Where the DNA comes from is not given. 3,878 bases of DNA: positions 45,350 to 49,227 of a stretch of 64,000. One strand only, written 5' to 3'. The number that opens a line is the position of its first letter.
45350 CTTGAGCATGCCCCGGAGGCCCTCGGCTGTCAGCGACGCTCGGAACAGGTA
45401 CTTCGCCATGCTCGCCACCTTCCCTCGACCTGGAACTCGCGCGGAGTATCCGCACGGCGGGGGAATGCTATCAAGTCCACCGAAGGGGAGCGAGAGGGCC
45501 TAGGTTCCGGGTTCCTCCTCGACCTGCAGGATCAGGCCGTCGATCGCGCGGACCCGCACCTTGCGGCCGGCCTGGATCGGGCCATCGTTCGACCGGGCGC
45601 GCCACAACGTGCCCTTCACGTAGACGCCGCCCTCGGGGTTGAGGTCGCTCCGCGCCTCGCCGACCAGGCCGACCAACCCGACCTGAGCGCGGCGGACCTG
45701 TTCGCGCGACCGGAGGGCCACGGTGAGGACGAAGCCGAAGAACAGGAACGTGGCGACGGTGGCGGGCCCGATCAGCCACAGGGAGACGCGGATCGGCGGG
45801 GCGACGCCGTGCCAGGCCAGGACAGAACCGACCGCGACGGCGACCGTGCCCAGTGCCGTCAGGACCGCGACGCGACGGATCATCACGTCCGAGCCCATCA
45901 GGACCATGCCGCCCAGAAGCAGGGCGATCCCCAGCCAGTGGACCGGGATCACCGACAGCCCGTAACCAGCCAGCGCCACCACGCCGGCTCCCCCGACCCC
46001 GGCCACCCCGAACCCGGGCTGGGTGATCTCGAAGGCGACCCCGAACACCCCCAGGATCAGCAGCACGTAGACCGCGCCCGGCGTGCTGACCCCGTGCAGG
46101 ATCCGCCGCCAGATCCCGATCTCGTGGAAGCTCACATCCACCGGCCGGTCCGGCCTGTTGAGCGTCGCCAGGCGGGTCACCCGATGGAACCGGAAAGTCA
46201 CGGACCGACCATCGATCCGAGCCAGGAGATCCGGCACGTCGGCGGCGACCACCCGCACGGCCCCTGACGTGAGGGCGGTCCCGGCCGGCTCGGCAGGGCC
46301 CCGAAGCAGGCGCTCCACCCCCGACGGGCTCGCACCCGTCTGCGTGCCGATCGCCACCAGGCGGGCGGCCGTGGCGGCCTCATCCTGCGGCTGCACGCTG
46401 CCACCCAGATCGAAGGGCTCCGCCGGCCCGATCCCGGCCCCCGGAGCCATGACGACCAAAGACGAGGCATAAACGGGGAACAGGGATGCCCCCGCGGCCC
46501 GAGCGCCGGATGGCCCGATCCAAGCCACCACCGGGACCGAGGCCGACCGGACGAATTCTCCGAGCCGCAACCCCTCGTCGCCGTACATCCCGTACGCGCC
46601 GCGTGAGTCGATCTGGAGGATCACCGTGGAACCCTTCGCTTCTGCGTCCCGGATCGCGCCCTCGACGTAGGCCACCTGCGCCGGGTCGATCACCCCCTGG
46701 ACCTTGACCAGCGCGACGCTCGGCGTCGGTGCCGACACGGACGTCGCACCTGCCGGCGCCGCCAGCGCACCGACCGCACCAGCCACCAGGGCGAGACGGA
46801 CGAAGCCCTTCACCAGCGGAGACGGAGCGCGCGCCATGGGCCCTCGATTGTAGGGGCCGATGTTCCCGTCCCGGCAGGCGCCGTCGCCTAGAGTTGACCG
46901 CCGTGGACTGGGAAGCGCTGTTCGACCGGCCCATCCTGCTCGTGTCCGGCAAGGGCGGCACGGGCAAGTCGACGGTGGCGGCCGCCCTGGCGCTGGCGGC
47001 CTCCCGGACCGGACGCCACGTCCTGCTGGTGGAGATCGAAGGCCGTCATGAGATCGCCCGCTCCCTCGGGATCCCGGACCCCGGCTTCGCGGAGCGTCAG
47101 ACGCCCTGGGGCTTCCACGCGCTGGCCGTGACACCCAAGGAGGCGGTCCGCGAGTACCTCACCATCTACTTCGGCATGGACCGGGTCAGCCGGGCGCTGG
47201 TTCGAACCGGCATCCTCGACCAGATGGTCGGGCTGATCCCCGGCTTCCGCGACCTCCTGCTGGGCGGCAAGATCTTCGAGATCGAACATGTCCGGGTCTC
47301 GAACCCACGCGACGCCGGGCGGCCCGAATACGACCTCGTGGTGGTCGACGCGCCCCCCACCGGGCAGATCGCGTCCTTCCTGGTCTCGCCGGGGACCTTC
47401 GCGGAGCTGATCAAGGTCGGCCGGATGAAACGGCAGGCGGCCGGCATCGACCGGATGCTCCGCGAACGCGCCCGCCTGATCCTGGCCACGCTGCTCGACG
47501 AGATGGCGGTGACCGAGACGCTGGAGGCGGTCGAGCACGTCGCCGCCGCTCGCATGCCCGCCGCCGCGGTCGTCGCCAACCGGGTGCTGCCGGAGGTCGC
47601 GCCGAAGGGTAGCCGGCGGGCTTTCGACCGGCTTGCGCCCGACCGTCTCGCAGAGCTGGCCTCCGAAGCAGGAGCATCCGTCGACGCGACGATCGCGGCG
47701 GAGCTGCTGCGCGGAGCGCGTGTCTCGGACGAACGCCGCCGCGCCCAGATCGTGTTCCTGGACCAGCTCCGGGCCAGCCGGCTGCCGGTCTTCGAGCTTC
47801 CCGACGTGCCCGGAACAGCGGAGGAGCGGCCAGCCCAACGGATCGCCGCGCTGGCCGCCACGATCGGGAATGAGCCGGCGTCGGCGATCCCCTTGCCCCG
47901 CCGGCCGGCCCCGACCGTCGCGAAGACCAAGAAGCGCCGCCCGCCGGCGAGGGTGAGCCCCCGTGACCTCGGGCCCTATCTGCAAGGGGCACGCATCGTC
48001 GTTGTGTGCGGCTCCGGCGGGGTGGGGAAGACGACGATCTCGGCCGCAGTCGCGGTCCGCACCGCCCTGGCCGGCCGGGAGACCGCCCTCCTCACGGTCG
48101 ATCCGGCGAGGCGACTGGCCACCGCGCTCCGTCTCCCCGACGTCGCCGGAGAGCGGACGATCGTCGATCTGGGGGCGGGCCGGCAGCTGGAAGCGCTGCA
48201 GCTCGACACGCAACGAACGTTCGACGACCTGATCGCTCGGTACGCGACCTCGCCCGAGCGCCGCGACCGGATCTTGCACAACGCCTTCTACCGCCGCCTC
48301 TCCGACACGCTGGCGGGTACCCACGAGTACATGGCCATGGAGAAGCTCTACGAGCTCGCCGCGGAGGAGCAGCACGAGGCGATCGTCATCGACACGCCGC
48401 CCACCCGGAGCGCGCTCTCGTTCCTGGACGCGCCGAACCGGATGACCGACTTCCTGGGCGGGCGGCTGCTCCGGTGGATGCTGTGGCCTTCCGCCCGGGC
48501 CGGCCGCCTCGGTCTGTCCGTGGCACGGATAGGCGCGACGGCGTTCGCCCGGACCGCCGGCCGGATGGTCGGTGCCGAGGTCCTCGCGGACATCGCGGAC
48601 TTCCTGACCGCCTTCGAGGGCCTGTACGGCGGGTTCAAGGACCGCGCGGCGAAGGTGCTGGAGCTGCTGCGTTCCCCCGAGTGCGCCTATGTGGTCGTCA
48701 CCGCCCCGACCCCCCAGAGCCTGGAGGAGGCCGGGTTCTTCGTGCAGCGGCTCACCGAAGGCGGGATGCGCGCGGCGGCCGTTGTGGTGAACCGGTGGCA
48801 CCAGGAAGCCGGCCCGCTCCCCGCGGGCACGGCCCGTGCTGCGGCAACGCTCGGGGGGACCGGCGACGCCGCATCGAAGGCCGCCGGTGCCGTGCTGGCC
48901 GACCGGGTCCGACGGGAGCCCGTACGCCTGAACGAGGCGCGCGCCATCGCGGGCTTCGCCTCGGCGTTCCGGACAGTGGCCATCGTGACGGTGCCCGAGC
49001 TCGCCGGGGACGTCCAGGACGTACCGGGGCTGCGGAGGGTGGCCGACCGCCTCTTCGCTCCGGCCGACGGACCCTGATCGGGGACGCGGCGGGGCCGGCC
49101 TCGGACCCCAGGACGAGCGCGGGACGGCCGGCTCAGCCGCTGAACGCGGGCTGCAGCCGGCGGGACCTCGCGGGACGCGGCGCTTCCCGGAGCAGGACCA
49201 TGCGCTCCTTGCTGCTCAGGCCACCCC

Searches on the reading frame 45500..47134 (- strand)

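Call 24: search_protein_families(library=pfam, proteins=[window:45500-47134:-], max_evalue=0.0001)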
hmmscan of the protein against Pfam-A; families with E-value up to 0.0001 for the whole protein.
window:45500-47134:- (544 aa): 3 families
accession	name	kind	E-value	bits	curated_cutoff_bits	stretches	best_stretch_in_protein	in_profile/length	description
PF24961.1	NfeD_membrane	-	7.1e-16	58.8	26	1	355-469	3-117/119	NfeD integral membrane domain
PF01957.25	NfeD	-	1.7e-15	57.4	29.1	1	487-539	4-56/57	NfeD-like C-terminal, partner-binding domain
PF25145.1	NfeD1b_N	-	7.9e-06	26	40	1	140-247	2-104/189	NfeD1b, N-terminal domain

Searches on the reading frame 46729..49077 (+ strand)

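Call 24: search_protein_families(library=pfam, proteins=[window:46729-49077:+], max_evalue=0.0001)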
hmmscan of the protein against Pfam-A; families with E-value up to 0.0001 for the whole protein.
window:46729-49077:+ (782 aa): 16 families
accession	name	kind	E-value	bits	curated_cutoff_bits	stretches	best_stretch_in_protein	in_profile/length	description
PF02374.21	ArsA_ATPase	-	5.1e-44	151.1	24.3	2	422-690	2-245/305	Anion-transporting ATPase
PF01656.29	CbiA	-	1.2e-17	64.5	25.4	2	69-290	1-87/125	CobQ/CobB/MinD/ParA nucleotide binding domain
PF13614.12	AAA_31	-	3.9e-13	50.2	27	1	69-212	4-129/177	AAA domain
PF10609.15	ParA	-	1.6e-11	44.6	27.1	1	69-103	6-40/246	NUBPL iron-transfer P-loop NTPase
PF13191.12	AAA_16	-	2e-08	35.3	32.6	0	49-101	4-56/167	AAA ATPase domain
PF20720.3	nSTAND3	-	6.1e-08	33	27.2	0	64-105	14-53/155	Novel STAND NTPase 3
PF25199.1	nSTAND_NTPase5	-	1.7e-07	31.6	34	0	67-103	41-78/145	Novel STAND NTPase 5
PF13481.12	AAA_25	-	2.3e-07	31.1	27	0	70-102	36-79/195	AAA domain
PF09140.17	MipZ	-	8.1e-07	29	20.7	0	69-107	3-41/262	ATPase MipZ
PF02562.22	PhoH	-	6.1e-06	26.3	27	0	63-126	15-78/205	PhoH-like protein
PF00142.24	Fer4_NifH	-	6.6e-06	26.2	25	0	72-109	5-42/271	4Fe-4S iron sulfur cluster binding proteins, NifH/frxC family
PF00448.28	SRP54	-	1.2e-05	25.5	22.7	0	423-464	3-44/196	SRP54-type protein, GTPase domain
PF06745.19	ATPase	-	3e-05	23.9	26.6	0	66-107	18-60/231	KaiC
PF13604.12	AAA_30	-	6.9e-05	23.1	27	0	69-101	20-52/191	AAA domain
PF13401.12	AAA_22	-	7.8e-05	23.4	27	0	66-105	4-43/130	AAA domain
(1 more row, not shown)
